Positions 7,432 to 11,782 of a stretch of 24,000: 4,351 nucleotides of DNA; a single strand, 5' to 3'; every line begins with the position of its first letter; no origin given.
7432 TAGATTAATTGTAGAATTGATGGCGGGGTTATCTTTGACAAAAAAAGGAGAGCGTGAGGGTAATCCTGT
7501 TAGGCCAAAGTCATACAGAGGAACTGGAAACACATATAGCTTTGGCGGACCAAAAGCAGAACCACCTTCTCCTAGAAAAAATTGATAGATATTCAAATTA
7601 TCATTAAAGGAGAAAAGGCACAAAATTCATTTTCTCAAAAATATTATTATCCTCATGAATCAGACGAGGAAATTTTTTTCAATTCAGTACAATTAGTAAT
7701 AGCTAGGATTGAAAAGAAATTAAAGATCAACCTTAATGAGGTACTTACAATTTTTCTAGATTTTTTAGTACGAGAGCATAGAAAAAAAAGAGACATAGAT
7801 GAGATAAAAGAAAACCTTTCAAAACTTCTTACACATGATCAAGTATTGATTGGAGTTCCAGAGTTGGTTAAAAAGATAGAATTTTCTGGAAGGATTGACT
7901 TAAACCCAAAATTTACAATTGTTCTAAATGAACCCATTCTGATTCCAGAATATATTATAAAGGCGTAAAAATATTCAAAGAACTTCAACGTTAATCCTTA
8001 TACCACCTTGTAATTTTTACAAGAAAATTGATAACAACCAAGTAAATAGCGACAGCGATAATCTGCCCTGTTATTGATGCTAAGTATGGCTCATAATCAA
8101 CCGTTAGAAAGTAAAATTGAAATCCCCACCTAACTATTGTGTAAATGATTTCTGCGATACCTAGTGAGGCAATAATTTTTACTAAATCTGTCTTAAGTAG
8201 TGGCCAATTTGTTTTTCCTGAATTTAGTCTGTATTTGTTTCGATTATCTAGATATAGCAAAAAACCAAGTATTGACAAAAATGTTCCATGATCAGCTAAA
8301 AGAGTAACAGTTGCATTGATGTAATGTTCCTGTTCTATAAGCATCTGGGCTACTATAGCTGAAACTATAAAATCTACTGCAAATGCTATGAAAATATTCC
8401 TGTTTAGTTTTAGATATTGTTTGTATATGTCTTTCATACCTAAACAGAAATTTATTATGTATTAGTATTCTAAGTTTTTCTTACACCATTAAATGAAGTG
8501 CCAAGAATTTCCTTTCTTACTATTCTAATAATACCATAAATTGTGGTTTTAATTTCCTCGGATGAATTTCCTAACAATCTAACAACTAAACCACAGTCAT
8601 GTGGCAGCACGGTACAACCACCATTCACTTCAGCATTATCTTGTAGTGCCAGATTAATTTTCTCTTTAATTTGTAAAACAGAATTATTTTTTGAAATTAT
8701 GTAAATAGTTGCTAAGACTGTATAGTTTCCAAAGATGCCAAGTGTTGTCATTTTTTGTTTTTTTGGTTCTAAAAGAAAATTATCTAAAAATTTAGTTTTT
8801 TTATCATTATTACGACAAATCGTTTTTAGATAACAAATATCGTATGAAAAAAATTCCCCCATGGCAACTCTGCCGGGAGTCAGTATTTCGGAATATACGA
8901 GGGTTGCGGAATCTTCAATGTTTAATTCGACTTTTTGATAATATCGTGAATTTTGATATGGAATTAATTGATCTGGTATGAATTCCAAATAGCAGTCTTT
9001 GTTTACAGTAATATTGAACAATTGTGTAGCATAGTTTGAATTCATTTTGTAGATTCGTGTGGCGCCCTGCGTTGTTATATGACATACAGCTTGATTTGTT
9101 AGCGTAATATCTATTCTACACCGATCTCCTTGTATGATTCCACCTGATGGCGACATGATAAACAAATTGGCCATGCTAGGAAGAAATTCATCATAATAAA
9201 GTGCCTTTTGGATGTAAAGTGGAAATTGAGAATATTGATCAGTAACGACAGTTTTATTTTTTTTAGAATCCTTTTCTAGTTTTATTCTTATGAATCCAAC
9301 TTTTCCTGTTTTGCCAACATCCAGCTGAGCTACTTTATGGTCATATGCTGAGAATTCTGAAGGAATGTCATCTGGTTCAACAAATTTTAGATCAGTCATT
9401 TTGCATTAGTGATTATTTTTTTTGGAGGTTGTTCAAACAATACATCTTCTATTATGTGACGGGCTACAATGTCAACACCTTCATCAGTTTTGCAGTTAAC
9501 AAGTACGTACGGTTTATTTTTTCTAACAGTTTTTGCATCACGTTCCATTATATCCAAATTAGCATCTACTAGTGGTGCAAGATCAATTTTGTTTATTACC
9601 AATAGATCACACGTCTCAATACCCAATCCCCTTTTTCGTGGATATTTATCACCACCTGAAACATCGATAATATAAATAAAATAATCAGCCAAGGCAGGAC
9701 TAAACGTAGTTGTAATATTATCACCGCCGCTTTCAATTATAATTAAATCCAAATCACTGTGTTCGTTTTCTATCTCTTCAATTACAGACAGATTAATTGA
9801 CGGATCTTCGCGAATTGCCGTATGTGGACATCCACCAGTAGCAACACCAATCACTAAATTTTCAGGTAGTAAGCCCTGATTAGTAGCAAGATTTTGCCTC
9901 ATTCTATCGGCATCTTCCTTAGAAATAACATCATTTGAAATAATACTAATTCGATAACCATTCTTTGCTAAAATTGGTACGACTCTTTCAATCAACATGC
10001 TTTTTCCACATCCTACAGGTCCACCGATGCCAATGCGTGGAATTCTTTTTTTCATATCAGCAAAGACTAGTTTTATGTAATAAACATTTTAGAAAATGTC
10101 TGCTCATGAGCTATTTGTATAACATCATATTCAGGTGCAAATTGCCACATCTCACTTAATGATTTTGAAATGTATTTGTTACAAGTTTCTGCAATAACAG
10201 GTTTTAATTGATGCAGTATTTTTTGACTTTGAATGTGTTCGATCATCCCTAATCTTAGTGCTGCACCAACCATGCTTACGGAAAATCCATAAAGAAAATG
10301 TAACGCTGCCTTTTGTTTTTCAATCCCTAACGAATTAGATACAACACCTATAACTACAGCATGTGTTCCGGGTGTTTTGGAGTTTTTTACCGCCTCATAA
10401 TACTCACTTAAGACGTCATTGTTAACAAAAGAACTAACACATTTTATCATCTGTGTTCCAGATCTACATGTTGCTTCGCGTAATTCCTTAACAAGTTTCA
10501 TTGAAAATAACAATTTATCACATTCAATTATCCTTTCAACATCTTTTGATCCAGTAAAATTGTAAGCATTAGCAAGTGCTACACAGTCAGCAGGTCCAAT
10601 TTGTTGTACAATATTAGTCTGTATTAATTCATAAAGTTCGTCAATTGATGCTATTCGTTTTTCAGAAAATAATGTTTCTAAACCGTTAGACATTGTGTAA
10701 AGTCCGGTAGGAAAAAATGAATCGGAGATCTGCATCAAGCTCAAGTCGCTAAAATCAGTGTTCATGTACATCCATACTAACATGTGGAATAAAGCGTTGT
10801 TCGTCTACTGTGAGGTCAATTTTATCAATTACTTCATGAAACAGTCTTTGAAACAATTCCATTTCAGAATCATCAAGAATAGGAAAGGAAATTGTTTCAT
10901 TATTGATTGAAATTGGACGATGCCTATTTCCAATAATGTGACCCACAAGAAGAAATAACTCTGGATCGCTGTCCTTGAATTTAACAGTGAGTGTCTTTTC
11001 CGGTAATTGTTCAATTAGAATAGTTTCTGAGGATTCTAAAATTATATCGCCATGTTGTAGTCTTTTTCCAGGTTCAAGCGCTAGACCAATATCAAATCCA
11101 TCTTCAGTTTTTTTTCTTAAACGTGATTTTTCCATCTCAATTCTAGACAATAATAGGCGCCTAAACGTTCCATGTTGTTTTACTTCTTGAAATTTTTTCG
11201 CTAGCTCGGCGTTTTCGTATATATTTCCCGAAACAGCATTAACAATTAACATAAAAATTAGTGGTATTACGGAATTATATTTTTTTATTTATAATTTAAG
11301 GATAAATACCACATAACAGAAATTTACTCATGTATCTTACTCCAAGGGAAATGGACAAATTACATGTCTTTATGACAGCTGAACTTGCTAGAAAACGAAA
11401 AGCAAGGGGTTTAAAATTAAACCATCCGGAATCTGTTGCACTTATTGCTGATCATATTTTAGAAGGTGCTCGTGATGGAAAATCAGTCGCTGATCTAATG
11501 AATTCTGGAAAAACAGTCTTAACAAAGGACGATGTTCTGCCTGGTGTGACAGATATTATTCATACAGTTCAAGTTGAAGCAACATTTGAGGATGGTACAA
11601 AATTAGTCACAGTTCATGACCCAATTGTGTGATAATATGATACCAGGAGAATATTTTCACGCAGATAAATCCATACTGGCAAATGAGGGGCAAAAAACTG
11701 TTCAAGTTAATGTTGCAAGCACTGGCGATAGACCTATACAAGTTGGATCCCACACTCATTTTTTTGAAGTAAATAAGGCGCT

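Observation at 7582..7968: Second, highly divergent urease gamma-subunit (UreA)-like ORF whose start overlaps the stop of the ureohydrolase gene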

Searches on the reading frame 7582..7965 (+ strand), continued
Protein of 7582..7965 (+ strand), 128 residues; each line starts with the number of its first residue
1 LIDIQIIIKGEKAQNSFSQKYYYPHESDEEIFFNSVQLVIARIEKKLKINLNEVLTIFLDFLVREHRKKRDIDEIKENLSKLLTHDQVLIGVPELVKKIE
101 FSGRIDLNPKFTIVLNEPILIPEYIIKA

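Call 38: search_solved_structures(query=A2, max_evalue=0.01, show_alignments=2)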
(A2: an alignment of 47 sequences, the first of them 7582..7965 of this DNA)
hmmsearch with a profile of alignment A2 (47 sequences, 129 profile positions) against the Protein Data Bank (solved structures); distinct sequences matched with E-value up to 0.01: 16.
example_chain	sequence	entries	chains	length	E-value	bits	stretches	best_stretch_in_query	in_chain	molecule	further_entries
1a5k_A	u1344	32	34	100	1.1e-15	60.5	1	26-119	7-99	UREASE (GAMMA SUBUNIT) | UREASE GAMMA SUBUNIT | UREASE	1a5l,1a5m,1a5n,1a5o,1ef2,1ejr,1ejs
5a6t_A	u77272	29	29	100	8e-14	54.5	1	27-120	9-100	UREASE SUBUNIT GAMMA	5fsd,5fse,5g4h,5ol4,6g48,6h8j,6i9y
1ie7_A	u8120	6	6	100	1.4e-13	53.7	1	28-120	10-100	UREASE GAMMA SUBUNIT | UREASE | UREASE SUBUNIT GAMMA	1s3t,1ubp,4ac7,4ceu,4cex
2ubp_A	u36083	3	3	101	1.4e-13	53.7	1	27-120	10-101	PROTEIN (UREASE GAMMA SUBUNIT) | PROTEIN (UREASE (CHAIN A))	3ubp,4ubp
4fur_A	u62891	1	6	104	2.2e-13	53.1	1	27-119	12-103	Urease subunit gamma 2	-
2fvh_A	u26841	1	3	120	1.5e-12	50.4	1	26-119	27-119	Urease gamma subunit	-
9it2_A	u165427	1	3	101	1.9e-12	50.1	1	34-119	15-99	Urease subunit gamma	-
4z42_A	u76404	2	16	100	2.2e-11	46.6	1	41-120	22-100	Urease subunit gamma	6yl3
8hc1_A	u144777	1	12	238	4.7e-11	45.6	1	26-123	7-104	Urease subunit alpha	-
1e9y_A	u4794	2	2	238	4.7e-11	45.6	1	26-123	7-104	UREASE SUBUNIT ALPHA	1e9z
6qsu_A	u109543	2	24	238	8.4e-11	44.8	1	26-123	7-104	Urease subunit alpha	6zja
9s33_A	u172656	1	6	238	8.4e-11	44.8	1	26-123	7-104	Urease subunit alpha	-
3qga_A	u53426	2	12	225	1.8e-07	34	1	27-121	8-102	Fusion of urease beta and gamma subunits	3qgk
4g7e_A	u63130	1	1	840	4.9e-06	29.4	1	33-125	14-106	urease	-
4g7e_B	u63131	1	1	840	4.9e-06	29.4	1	33-125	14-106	urease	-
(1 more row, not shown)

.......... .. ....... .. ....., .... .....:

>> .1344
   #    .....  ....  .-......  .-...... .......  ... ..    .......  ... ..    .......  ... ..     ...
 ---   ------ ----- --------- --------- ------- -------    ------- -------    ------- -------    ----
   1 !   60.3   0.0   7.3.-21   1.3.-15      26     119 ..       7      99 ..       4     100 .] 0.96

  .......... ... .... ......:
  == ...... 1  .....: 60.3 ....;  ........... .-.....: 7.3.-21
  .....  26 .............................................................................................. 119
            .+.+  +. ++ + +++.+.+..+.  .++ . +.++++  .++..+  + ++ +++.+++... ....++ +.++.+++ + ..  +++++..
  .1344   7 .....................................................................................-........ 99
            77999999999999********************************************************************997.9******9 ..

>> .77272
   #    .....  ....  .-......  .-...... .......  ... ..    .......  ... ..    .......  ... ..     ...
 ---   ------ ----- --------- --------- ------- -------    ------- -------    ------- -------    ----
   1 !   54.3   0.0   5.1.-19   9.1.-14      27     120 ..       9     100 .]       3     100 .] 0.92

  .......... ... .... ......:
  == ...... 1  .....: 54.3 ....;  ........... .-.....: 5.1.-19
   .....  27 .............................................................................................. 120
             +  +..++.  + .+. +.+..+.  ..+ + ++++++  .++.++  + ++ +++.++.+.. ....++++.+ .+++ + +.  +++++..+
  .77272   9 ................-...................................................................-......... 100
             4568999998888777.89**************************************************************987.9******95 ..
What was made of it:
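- On Urease gamma subunit (UreA): Family profile against PDB UreA, E=1e-15 (call 38).
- Closest known: Urease gamma subunit UreA. Same: Same conserved motifs, and alignable over UreA residues 7-99 (call 38).
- Checked: Family profile against PDB Klebsiella UreA 1a5k_A: E=1.1e-15 over UreA residues 7-99 (call 38).
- Family profile against Klebsiella UreA, E=1e-15 (call 38). Isolated gamma subunits are deposited with 3 or 6 chains (2fvh, 4fur; call 38). The most conserved UreA motifs are retained (LKxNxxE, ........, PI; call 38).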

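Call 47: predict_structure(alignment_id=A4)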
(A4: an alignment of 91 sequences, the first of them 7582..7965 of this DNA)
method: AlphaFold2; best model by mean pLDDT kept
length: 128 residues; sequences in the alignment: 91
mean_pLDDT: 93.6   pTM: 0.86
mean pLDDT of the five models: 93.6, 93.0, 92.0, 91.5, 91.4
residues with pLDDT >= 90: 113; 70-90: 10; 50-70: 4; < 50: 1
segments of 3 or more residues with pLDDT < 50: none
pLDDT, mean of each block of 10 residues (from residue 1): 95 85 96 97 98 98 95 96 96 95 95 96 70
secondary structure, 60 per line:
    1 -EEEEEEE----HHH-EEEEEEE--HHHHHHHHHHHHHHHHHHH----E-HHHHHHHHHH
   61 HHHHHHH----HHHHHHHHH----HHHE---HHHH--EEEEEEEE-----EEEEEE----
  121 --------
elements in order: E2-8 E17-23 H26-44 H51-67 H72-80 H92-95 E98-105 E111-116
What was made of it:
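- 7930..7965 (+): Conserved C-terminal tail (residues 117-128, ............) extending beyond the end of UreA. Model confidence is lower here (pLDDT about 70, call 47).
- On Urease gamma subunit (UreA): AF2 pLDDT 93.6 (call 47).
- Closest known: Urease gamma subunit UreA. Different: 128 aa rather than 100 aa, with an extra N-terminal beta-hairpin and a conserved 12-residue C-terminal tail (calls 38, 47).
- Checked: The extensions are 23 N-terminal and about 12 C-terminal residues relative to UreA (calls 38, 47).
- AF2 model pLDDT 93.6, pTM 0.86 (call 47). The extra N-terminal hairpin and C-terminal tail change the UreA surfaces (call 47). A confident fold is predicted from the family alignment (call 47).
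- Tried and rejected: The 91-sequence family alignment was needed (call 47).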

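Call 50: fold_search(model_id=the predicted structure, library=pdb)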
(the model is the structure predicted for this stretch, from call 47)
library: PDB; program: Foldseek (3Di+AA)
matches with E <= 10: 98; with E <= 0.001: 12
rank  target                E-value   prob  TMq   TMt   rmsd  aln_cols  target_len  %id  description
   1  4fur_B                9.8e-06  1.00  0.65  0.82   2.9        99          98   22  Crystal Structure of Urease subunit gamma 2 from Brucella melitensis biovar Abortus 2308 (released 2012-08-15)
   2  2fvh_A                1.1e-05  1.00  0.63  0.79   3.4       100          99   21  Crystal Structure of Rv1848, a Urease Gamma Subunit UreA (Urea amidohydrolase), from Mycobacterium Tuberculosis (released 2006-02-07)
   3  5a6t_A                1.2e-05  1.00  0.63  0.78   3.5       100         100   24  1.65 A resolution Sulphite inhibited Sporosarcina pasteurii urease (released 2015-12-02)
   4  2kau_A                1.7e-05  1.00  0.63  0.78   3.0        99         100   23  THE CRYSTAL STRUCTURE OF UREASE FROM KLEBSIELLA AEROGENES AT 2.2 ANGSTROMS RESOLUTION (released 1995-07-10)
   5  4fur_A                1.8e-05  1.00  0.65  0.81   3.3       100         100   22  Crystal Structure of Urease subunit gamma 2 from Brucella melitensis biovar Abortus 2308 (released 2012-08-15)
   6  1ubp_A                3.0e-05  1.00  0.63  0.78   3.5       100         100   24  CRYSTAL STRUCTURE OF UREASE FROM BACILLUS PASTEURII INHIBITED WITH BETA-MERCAPTOETHANOL AT 1.65 ANGSTROMS RESOLUTION (released 1999-03-02)
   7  6yl3_2                4.4e-05  1.00  0.64  0.79   3.0        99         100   21  High resolution cryo-EM structure of urease from the pathogen Yersinia enterocolitica (released 2020-05-06)
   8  4z42_A                7.8e-05  1.00  0.64  0.80   2.9        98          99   21  Crystal structure of urease from Yersinia enterocolitica (released 2016-04-13)
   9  3qga_A                1.6e-04  1.00  0.63  0.38   3.2       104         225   20  3.0 A Model of Iron Containing Urease UreA2B2 from Helicobacter mustelae (released 2011-08-10)
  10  8hc1_A                2.1e-04  1.00  0.65  0.37   4.1       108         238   20  CryoEM structure of Helicobacter pylori UreFD/urease complex (released 2023-05-03)
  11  9it2_A                3.3e-04  1.00  0.62  0.77   3.1        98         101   18  Cryo-EM structure of urease from Ureaplasma parvum (released 2025-08-20)
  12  6zja_A                5.9e-04  1.00  0.64  0.37   3.0       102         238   22  Helicobacter pylori urease with inhibitor bound in the active site (released 2020-12-23)
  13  1e9y_A                3.0e-03  1.00  0.62  0.36   3.1       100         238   22  Crystal structure of Helicobacter pylori urease in complex with acetohydroxamic acid (released 2001-11-01)
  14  4h9m                  8.9e-03  1.00  0.62  0.11   3.1       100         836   18  The first Jack bean urease (Canavalia ensiformis) complex obtained at 1.52 resolution (released 2012-10-24)
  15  7kns_A                2.3e-02  1.00  0.62  0.11   3.1       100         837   18  Cryo-EM structure of jack bean urease (released 2021-03-24)
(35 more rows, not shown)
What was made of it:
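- On Urease gamma subunit (UreA): The top 18 Foldseek PDB hits are urease gamma chains or domains, TM 0.77-0.82 normalised to the stand-alone gamma chains (call 50).
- Closest known: Urease gamma subunit UreA. Same: Same fold (TM about 0.8, call 50).
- Closest known: Second urease gamma copies inside duplicate urease operons. Same: 4fur is the best structural match (call 50).
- The next fold appears at E>0.1 (call 50).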

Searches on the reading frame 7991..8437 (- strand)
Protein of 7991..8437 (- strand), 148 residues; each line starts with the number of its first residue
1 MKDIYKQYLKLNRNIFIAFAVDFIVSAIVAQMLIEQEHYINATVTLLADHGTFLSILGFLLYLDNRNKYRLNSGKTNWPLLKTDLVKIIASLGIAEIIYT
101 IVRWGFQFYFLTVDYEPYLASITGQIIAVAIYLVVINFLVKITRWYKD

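Call 4: search_protein_families(library=pfam, proteins=[window:7991-8437:-], max_evalue=1)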
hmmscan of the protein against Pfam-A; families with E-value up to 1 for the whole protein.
window:7991-8437:- (148 aa): 0 families
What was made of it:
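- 7991..8437 (-): ORF148, conserved protein of unknown function next to the pair. No Pfam match (call 4).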

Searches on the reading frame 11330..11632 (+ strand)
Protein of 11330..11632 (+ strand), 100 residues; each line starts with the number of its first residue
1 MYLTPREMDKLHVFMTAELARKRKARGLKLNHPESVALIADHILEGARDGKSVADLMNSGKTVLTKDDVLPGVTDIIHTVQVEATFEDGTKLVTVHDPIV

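Call 4: search_protein_families(library=pfam, proteins=[window:11330-11632:+], max_evalue=1)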
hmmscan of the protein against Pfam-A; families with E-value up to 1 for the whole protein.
window:11330-11632:+ (100 aa): 3 families
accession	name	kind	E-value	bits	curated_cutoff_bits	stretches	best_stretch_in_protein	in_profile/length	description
PF00547.23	Urease_gamma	-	1.2e-46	157.5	23.9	1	1-99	1-99/99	Urease, gamma subunit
PF09677.15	TrbI_Ftype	-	0.04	14.8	27.4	1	51-83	68-101/106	Type-F conjugative transfer system protein (TrbI_Ftype)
PF15660.11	Imm75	-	0.14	12.9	25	1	63-93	5-35/84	Putative Immunity protein 75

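Call 5: search_protein_families(library=ncbifam, proteins=[window:11330-11632:+], max_evalue=1)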
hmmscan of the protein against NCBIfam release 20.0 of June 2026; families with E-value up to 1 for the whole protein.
window:11330-11632:+ (100 aa): 4 families
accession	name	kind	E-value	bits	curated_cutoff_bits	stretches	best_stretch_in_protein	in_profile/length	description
NF009671.0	PRK13192.1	subfamily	3.6e-48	163.9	243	1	1-99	1-99/231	bifunctional urease subunit gamma/beta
NF009712.0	PRK13241.1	equivalog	9.6e-48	160.2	123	1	1-99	1-99/100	urease subunit gamma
TIGR00193.1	urease_gam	equivalog_domain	1.5e-44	150.4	82.3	1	1-99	1-99/102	urease subunit gamma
NF010592.0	PRK13986.1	equivalog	1.7e-38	132.6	353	1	1-99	1-100/238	urease subunit alpha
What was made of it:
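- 11330..11632 (+): Canonical UreA (100 aa), used for comparison. NCBIfam equivalog 160 bits (cut-off 123) (calls 4, 5).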
